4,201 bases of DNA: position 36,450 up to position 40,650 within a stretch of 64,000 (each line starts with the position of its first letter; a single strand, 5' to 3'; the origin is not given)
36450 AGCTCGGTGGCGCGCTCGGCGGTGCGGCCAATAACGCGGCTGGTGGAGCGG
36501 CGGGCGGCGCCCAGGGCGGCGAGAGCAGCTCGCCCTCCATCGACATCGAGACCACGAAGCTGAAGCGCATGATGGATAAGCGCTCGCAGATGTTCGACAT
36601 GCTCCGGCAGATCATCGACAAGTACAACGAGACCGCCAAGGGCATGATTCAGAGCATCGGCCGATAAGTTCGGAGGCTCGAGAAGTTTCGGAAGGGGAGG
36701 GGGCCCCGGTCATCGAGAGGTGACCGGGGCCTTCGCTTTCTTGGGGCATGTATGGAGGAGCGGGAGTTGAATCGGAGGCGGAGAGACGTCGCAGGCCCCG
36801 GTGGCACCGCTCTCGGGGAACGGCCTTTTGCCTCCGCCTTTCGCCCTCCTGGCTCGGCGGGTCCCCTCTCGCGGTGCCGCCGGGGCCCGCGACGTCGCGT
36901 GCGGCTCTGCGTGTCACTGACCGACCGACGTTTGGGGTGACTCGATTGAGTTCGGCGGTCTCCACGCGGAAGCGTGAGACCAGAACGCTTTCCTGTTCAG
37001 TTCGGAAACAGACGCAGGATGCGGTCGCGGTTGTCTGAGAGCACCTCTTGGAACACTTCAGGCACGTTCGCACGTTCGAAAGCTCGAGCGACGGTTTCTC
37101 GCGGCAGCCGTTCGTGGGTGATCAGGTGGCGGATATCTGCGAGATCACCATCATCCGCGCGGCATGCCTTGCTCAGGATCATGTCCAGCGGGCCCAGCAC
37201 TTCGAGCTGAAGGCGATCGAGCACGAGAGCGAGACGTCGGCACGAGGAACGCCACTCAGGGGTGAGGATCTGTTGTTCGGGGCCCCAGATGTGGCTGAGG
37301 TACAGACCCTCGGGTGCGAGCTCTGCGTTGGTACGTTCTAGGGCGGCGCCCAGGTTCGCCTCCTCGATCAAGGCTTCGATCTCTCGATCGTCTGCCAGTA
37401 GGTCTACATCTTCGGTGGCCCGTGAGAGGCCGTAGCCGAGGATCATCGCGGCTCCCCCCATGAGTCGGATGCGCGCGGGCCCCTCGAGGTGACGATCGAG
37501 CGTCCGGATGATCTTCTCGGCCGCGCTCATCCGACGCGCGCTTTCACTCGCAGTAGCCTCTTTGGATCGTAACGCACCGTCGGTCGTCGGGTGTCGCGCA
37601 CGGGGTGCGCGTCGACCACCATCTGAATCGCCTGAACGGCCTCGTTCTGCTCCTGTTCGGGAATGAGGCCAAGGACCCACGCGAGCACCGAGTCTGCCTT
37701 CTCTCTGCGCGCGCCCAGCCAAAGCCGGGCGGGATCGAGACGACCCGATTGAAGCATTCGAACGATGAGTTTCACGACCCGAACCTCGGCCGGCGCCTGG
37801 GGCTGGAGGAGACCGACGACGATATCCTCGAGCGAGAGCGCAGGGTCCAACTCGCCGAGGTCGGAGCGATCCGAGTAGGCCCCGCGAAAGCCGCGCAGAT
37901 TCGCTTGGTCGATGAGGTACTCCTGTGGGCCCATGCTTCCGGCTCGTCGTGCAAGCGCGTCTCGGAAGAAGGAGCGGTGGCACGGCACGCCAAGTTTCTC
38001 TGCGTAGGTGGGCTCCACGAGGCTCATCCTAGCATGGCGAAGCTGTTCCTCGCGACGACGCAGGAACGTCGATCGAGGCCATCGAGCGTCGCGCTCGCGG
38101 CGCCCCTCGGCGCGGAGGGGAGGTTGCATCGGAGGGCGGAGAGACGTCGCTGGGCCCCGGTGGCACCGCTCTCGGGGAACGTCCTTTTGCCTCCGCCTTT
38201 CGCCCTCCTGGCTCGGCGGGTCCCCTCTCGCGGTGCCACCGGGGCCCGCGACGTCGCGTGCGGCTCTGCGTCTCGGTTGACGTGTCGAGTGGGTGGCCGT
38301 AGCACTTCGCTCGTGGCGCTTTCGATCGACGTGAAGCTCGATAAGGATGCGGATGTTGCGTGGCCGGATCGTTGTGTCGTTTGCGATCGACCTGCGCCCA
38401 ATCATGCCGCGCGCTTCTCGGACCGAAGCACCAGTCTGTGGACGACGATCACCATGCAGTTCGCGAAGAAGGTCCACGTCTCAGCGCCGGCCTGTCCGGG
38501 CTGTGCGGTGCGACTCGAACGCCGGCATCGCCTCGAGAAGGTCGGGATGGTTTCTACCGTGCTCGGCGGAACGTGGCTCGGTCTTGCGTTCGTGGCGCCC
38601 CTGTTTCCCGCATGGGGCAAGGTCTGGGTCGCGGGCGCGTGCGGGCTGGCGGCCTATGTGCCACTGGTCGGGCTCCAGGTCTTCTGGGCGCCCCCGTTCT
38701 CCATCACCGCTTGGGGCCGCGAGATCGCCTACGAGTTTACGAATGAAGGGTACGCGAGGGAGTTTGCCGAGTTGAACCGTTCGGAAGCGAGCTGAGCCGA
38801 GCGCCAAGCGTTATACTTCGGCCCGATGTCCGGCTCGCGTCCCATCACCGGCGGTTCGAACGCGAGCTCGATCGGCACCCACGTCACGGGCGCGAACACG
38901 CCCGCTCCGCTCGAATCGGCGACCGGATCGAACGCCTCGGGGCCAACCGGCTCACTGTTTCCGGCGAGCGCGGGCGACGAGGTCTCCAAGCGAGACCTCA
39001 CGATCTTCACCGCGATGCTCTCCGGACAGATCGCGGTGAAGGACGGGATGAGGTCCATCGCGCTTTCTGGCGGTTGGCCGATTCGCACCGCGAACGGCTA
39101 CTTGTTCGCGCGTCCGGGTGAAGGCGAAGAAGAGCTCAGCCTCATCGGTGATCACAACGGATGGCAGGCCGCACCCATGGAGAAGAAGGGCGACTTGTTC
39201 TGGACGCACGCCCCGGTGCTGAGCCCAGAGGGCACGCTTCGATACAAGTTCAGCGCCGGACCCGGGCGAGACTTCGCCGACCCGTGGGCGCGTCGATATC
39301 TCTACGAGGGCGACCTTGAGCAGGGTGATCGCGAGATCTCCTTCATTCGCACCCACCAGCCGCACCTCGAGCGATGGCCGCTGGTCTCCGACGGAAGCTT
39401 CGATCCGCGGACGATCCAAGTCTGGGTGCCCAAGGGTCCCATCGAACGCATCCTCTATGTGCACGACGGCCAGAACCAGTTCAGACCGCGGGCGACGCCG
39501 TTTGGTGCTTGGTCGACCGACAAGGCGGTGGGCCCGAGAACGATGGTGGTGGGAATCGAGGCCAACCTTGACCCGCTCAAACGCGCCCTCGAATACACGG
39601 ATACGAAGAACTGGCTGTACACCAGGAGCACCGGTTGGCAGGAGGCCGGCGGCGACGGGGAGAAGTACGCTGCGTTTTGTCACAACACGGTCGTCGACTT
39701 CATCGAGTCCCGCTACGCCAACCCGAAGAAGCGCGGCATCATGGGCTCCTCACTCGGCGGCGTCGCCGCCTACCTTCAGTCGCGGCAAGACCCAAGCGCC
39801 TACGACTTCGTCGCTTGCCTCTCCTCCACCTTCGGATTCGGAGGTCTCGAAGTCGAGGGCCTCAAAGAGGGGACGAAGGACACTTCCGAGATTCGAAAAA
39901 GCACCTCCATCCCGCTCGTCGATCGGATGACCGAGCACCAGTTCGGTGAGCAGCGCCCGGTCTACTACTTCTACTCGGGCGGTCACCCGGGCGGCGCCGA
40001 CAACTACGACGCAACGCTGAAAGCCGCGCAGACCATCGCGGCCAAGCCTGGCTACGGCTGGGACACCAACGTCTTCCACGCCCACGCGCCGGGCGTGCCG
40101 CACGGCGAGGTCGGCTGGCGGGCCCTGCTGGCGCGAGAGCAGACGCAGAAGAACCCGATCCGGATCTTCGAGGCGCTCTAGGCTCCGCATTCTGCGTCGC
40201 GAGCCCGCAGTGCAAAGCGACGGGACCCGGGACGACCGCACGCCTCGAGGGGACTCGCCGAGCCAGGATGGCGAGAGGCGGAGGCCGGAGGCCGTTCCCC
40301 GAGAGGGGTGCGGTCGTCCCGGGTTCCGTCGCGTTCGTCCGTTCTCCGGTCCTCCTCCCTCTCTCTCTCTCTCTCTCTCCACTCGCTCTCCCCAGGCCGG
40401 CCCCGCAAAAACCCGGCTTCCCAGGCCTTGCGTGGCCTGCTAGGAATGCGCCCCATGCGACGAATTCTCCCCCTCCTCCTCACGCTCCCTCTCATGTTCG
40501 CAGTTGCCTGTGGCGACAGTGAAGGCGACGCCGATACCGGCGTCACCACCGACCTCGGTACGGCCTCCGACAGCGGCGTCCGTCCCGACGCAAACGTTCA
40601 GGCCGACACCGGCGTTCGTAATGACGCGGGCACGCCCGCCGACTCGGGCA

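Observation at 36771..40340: Family of ~115-145-nt long-hairpin repeats with compensatory stem changes, bracketing gene cassettes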

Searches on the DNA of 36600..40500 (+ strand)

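Call 9: search_rna_families(source=window, start=36600, end=40500, threshold=evalue, max_evalue=10)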
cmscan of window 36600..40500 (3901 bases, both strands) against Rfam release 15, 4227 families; matches with E-value up to 10: 3.
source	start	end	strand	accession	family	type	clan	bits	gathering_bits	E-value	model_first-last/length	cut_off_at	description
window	40102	40157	+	RF02989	gntR-DTE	Gene; sRNA;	-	20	63.6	1.8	1-119/119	no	gntR-DTE RNA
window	40087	40111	+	RF01340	CRISPR-DR29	Gene; CRISPR;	-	16.7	39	8.4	5-30/37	no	CRISPR RNA direct repeat element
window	38983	39106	-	RF02850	Ysr276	Gene; antisense;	-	11.7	100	4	1-195/195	no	Yersinia sRNA 276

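Call 65: search_dna_similar(query=window:40186-40354:+, collection=plasmids, mode=distant, max_evalue=0.01, max_rows=10)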
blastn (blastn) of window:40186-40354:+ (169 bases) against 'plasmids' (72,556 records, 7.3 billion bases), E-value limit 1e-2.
No match.

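Call 66: search_dna_similar(query=window:38114-38274:-, collection=plasmids, mode=distant, max_evalue=0.01, max_rows=10)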
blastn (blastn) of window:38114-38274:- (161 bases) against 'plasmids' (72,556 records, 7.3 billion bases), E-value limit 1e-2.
No match.

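Call 67: search_dna_similar(query=window:38114-38274:-, collection=phages, mode=distant, max_evalue=0.01, max_rows=10)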
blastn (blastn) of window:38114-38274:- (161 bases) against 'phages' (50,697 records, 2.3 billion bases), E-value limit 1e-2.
No match.
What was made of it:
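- On MITE (miniature inverted-repeat transposable element): No similar ends in plasmids or phages (calls 65-67).
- Tried and rejected: Nothing (calls 65-67).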

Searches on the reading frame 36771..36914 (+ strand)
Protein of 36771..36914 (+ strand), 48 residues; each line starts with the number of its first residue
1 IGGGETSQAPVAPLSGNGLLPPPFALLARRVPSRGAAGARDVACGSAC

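Call 61: search_protein_representatives(alignment_id=A2)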
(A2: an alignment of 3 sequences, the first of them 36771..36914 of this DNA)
Query: 3 sequences, 50 profile positions. Proteins with E-value up to 0.001 (for the whole library): 1; up to 1e-10: 0; up to 1e-30: 0. The best 1 are listed.
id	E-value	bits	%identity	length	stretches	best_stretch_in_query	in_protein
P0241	7.8e-04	35.6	-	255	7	14-25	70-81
